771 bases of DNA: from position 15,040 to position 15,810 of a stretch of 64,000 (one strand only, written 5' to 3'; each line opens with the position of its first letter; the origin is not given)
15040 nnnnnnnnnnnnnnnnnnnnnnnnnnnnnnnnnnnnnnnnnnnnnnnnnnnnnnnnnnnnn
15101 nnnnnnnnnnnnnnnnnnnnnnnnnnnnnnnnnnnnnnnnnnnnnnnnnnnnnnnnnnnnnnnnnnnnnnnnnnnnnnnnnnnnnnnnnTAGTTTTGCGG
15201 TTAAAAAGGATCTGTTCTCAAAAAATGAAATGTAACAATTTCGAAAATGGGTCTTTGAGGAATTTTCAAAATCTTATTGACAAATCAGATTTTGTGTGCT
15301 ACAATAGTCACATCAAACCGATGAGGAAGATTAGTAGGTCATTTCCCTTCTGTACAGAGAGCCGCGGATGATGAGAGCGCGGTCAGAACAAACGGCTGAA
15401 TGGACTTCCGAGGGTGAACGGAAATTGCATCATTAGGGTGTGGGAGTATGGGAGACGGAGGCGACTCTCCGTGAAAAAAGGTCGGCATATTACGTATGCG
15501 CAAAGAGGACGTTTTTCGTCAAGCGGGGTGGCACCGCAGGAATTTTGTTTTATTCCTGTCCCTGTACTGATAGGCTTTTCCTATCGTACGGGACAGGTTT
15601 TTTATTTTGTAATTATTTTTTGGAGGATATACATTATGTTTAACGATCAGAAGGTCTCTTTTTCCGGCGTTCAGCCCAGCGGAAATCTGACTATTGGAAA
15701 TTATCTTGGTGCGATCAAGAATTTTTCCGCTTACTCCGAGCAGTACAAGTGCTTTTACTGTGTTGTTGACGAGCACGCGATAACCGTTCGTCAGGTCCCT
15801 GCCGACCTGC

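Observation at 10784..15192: MBL hydrolase + TIR-NACHT-TPR + IMPase-family phosphatase operon: candidate undescribed NLR-type immune module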

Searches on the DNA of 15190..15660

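Call 73: search_rna_families(source=window, start=15190, end=15660, threshold=evalue, max_evalue=0.01)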
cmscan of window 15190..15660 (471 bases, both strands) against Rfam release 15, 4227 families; matches with E-value up to 0.01: 1.
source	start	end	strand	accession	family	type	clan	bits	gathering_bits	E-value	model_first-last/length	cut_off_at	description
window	15312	15566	+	RF00230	T-box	Cis-reg; leader;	-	89.5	93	2.8e-20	1-219/219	no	T-box leader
